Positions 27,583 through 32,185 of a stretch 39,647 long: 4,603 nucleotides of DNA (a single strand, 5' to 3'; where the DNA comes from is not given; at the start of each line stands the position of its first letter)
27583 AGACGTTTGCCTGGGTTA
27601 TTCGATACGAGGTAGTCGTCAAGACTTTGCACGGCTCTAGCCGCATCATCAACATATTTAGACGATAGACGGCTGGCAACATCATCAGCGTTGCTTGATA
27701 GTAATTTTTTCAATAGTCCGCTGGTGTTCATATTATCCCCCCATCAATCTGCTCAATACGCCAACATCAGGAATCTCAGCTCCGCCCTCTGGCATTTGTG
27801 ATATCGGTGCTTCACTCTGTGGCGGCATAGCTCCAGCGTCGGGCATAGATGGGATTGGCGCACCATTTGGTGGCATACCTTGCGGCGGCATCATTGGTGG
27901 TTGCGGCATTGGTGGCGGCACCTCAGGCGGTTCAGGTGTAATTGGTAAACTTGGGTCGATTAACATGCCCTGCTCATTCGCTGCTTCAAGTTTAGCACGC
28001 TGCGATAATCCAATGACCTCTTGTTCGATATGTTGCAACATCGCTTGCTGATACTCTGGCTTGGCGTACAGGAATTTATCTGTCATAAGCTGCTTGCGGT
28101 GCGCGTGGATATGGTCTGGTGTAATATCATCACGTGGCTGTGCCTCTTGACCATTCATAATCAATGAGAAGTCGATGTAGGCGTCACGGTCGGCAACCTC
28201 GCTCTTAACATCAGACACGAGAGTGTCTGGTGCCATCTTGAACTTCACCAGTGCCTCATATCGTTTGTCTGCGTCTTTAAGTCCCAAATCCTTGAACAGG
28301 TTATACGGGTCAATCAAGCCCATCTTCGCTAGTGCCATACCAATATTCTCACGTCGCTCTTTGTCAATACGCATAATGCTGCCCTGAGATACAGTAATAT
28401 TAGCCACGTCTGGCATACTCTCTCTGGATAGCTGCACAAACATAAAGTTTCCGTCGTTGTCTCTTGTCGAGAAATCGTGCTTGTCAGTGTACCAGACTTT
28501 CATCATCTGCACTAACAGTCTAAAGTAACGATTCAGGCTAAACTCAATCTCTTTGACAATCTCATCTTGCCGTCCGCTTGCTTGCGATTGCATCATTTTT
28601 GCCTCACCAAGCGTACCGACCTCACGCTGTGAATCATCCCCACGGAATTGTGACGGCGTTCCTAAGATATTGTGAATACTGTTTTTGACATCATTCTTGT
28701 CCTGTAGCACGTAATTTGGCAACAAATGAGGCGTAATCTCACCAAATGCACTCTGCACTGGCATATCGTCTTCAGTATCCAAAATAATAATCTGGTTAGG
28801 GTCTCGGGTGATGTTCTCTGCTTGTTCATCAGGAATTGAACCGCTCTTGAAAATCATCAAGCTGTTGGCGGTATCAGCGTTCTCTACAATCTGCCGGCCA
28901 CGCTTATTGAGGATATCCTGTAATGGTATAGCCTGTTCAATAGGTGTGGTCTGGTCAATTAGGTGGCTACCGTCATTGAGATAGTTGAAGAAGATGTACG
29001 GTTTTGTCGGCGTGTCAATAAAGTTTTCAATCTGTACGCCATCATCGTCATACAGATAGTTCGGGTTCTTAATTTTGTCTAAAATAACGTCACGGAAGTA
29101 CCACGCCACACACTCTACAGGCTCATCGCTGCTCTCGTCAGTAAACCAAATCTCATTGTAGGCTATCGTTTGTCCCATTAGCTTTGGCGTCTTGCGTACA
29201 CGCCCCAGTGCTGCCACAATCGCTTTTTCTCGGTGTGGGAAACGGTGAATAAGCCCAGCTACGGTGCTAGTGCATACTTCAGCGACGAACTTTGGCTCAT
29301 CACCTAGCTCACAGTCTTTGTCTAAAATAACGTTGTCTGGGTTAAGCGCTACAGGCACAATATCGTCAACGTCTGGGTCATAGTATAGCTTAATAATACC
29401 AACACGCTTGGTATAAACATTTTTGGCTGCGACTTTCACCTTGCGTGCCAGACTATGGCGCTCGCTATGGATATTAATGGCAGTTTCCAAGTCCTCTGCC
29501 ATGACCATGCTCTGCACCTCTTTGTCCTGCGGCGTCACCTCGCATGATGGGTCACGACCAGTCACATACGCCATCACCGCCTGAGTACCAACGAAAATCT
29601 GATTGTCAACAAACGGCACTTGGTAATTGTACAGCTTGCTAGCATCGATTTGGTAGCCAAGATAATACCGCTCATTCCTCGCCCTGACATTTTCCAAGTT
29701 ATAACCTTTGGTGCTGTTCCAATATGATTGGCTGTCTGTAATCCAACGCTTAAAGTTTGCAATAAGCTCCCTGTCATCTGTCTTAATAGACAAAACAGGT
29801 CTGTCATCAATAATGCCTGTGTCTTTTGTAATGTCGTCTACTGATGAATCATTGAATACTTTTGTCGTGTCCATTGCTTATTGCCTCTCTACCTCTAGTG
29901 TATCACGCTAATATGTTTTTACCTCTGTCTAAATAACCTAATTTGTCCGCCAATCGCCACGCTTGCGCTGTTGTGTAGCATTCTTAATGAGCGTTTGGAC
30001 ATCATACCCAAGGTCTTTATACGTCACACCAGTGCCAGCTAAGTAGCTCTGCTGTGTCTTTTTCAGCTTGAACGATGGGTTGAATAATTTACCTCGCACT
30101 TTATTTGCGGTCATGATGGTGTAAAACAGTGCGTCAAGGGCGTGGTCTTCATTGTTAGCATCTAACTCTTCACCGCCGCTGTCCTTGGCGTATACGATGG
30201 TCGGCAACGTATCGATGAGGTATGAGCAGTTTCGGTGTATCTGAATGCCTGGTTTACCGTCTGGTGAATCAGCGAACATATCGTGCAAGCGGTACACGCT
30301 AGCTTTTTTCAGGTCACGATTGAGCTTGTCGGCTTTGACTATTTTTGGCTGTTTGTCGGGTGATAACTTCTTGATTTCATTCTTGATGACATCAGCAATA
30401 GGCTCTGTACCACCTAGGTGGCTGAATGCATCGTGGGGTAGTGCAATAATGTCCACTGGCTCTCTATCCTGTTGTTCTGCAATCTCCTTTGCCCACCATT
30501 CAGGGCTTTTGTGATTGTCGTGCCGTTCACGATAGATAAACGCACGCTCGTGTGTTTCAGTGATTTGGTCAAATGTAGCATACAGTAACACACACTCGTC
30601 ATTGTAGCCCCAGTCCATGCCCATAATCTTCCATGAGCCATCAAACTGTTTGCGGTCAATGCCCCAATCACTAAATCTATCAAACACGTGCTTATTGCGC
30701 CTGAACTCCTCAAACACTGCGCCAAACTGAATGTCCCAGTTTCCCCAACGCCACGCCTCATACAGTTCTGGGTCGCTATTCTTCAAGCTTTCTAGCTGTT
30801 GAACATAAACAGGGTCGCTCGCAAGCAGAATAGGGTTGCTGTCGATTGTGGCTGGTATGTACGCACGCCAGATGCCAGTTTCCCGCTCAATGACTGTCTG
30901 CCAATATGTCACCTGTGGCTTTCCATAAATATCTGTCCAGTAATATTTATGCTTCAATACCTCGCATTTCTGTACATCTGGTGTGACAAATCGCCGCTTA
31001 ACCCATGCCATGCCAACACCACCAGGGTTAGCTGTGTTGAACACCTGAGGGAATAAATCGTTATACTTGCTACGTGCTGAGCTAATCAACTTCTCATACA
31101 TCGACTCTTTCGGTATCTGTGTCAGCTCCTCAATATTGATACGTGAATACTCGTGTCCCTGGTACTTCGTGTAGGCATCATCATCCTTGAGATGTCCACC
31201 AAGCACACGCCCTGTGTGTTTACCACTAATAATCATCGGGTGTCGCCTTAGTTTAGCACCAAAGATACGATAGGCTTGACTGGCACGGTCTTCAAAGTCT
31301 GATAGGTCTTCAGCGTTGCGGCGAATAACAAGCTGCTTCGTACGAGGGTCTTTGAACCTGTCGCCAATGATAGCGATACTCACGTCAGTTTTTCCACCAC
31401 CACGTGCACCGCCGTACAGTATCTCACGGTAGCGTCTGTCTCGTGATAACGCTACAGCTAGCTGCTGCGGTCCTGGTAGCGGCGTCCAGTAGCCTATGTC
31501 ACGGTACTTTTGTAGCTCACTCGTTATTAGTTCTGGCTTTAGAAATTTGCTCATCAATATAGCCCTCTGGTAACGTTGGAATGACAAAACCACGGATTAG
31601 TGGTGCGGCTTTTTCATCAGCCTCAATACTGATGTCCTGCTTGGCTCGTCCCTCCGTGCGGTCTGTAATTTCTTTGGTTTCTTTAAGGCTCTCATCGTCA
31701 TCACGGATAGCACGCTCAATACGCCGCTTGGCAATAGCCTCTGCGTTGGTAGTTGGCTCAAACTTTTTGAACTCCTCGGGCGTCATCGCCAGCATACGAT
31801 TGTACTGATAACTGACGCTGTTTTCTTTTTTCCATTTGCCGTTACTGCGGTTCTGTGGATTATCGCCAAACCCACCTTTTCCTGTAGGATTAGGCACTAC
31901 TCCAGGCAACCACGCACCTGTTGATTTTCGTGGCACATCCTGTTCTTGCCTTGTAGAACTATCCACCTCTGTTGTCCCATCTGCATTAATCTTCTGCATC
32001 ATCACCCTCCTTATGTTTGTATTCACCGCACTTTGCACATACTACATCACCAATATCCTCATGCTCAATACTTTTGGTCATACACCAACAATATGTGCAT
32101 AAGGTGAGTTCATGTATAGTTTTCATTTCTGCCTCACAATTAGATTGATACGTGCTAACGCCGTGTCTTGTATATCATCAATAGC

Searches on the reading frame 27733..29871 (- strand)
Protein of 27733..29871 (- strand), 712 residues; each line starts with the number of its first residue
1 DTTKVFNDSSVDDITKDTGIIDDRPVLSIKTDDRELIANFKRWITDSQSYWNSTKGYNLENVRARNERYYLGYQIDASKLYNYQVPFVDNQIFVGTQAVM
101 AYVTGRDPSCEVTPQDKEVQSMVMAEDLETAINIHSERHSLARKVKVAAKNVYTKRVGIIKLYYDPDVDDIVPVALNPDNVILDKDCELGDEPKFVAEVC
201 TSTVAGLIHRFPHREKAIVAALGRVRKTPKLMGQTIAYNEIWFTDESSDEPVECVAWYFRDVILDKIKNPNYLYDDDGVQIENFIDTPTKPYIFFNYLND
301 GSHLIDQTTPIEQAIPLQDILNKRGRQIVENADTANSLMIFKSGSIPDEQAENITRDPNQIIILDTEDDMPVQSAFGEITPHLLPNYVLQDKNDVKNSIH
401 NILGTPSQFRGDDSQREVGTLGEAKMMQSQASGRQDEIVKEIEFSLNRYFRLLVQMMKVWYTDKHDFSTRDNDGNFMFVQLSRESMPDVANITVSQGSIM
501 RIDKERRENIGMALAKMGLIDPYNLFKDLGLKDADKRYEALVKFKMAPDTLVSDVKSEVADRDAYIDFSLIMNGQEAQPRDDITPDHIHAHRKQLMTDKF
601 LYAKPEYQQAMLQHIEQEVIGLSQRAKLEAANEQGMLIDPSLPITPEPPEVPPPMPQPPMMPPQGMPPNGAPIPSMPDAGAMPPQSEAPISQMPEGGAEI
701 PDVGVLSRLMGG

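Call 32: search_protein_families(library=phrogs, proteins=[window:27733-29871:-], max_evalue=0.001)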
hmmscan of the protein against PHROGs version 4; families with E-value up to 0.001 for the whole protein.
window:27733-29871:- (712 aa): 2 families
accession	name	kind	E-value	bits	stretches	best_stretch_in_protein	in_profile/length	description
phrog_156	-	head and packaging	6e-20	72.2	1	42-486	10-486/681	portal protein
phrog_332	-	connector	8.6e-05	22.1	1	157-443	139-411/560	head-tail adaptor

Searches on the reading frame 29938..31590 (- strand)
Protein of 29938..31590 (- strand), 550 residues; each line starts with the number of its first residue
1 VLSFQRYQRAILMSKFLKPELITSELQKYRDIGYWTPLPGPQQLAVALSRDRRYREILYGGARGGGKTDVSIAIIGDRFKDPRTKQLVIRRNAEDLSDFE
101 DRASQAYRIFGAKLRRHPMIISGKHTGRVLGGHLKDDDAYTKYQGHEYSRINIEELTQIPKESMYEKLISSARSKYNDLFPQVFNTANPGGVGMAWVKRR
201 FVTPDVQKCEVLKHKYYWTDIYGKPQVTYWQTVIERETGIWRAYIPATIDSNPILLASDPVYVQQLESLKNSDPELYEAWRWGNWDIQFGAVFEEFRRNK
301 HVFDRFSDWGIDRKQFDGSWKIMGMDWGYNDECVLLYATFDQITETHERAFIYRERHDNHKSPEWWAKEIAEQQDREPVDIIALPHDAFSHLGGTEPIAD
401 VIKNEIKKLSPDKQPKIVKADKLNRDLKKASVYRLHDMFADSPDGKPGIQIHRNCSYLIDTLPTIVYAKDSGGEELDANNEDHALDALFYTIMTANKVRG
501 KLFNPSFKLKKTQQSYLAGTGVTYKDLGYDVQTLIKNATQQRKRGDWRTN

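Call 32: search_protein_families(library=phrogs, proteins=[window:29938-31590:-], max_evalue=0.001)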
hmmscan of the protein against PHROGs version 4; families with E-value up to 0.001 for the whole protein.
window:29938-31590:- (550 aa): 5 families
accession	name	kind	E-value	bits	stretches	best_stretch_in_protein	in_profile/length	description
phrog_2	-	head and packaging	1.5e-35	124.2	1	35-506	264-601/807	terminase large subunit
phrog_979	-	head and packaging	2.1e-26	93.8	1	29-289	145-410/642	terminase large subunit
phrog_5653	-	head and packaging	2.6e-07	31.6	1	283-498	1-183/199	terminase large subunit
phrog_3717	-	head and packaging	1.2e-05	25.9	0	151-215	127-188/277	terminase large subunit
phrog_10250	-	head and packaging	0.00045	21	0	270-306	3-39/228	terminase large subunit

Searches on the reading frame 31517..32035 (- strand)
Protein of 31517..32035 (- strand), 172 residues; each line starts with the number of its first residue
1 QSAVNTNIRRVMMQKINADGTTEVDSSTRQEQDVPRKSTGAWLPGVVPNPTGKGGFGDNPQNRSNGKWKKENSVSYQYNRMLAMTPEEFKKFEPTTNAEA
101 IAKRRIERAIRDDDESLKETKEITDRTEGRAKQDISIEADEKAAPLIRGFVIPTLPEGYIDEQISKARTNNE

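Call 32: search_protein_families(library=phrogs, proteins=[window:31517-32035:-], max_evalue=0.001)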
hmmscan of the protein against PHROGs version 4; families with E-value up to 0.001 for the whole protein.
window:31517-32035:- (172 aa): 1 family
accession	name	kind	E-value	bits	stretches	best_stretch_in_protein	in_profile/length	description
phrog_21813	-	unknown function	0.00011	22.6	1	36-74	13-50/218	-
